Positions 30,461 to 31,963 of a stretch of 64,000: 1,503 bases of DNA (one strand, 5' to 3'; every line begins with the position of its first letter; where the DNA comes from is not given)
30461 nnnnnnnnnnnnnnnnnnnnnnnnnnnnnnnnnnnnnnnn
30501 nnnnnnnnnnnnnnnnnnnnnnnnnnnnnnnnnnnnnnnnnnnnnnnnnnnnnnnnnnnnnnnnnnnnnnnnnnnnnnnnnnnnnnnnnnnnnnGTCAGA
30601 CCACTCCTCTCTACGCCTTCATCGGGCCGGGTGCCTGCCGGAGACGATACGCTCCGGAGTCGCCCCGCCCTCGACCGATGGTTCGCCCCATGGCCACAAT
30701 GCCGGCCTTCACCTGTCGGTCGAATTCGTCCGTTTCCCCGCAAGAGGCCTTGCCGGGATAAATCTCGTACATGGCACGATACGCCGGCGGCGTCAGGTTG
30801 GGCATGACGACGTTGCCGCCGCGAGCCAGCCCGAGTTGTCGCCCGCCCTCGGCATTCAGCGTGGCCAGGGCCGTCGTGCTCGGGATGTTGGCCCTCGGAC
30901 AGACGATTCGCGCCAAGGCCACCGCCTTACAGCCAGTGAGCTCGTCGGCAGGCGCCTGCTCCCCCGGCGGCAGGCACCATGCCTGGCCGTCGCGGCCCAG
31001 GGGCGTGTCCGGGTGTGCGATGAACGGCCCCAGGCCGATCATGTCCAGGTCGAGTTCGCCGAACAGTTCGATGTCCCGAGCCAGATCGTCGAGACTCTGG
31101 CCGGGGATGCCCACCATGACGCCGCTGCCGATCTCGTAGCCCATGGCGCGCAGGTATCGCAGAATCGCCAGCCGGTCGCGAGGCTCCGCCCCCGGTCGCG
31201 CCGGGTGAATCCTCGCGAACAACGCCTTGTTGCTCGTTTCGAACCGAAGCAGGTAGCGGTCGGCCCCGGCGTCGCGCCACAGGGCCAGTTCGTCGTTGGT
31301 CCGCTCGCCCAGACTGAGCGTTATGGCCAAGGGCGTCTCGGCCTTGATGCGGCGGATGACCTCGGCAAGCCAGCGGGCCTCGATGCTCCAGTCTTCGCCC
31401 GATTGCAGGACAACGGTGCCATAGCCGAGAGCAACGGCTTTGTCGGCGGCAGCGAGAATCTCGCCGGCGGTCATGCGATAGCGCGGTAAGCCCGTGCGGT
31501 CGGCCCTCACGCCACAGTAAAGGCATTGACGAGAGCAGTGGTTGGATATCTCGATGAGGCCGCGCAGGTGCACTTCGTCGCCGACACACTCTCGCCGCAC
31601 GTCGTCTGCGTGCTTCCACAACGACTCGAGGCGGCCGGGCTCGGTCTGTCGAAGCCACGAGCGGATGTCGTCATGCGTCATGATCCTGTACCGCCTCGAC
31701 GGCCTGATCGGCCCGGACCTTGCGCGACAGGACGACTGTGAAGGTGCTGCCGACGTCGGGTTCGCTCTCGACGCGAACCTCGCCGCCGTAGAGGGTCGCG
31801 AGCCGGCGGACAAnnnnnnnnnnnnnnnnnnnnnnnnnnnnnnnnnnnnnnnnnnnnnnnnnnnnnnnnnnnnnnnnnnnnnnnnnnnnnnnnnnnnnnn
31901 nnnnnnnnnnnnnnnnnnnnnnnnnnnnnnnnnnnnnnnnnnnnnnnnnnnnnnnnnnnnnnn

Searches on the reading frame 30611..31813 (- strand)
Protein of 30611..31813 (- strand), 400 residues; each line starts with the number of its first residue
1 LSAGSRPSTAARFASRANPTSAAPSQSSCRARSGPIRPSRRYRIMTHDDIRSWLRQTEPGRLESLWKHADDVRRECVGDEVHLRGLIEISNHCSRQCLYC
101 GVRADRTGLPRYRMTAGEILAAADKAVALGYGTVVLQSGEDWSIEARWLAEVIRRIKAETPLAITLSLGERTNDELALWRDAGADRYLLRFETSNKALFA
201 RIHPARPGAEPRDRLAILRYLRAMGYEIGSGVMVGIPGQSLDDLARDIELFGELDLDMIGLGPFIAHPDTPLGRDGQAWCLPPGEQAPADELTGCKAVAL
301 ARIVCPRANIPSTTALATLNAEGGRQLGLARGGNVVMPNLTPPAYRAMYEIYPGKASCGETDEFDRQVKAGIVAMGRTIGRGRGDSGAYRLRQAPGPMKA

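Call 49: search_protein_families(library=ncbifam, proteins=[window:30611-31813:-], max_evalue=0.01)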
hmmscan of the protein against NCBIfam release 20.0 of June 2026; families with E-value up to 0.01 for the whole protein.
window:30611-31813:- (400 aa): 25 families
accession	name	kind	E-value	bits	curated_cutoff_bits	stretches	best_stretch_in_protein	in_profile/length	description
TIGR03956.1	rSAM_HydE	equivalog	1e-85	288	254.6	1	43-385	9-339/340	[FeFe] hydrogenase H-cluster radical SAM maturase HydE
TIGR03910.1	pyrrolys_PylB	equivalog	4.7e-33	114.5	348.2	1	45-339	18-299/347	methylornithine synthase PylB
TIGR00433.2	bioB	equivalog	9.4e-21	74.3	225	1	54-311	11-257/307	biotin synthase BioB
TIGR02351.2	thiH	equivalog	2.5e-14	53.1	380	1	45-239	35-229/364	2-iminoacetate synthase ThiH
TIGR03957.1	rSAM_HmdB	equivalog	1.1e-12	47.8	320.9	1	48-314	4-259/317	5,10-methenyltetrahydromethanopterin hydrogenase cofactor biosynthesis protein HmdB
TIGR03551.1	F420_cofH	equivalog_domain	5.6e-12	45.2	374.1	1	57-161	13-117/345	5-amino-6-(D-ribitylamino)uracil--L-tyrosine 4-hydroxyphenyl transferase CofH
NF005609.0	PRK07360.1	equivalog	1.7e-11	43.5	426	1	44-161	20-140/374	7,8-didemethyl-8-hydroxy-5-deazariboflavin synthase subunit CofH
NF006687.0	PRK09234.1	equivalog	1.2e-10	40.2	1018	1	47-161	493-609/849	bifunctional FO biosynthesis protein CofGH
TIGR03955.1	rSAM_HydG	equivalog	4.2e-10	38.6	312.15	1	40-236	42-245/470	[FeFe] hydrogenase H-cluster radical SAM maturase HydG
TIGR00423.1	TIGR00423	subfamily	2.7e-09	36.7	260.25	1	87-161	9-83/310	CofH family radical SAM protein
TIGR03700.1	mena_SCO4494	equivalog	2.7e-08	33.1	434.55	1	62-161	25-126/351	aminofutalosine synthase MqnE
TIGR03699.1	menaquin_MqnC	equivalog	4.6e-08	32.3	428.1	1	61-162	16-120/342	cyclic dehypoxanthinyl futalosine synthase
NF006276.0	PRK08444.1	equivalog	4.9e-07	29.1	560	1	64-161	28-127/353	aminofutalosine synthase MqnE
TIGR00510.1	lipA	equivalog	3.9e-06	26.4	310.25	1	86-265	66-245/302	lipoyl synthase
NF004019.1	PRK05481.1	subfamily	4.9e-06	26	203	1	90-265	54-228/286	lipoyl synthase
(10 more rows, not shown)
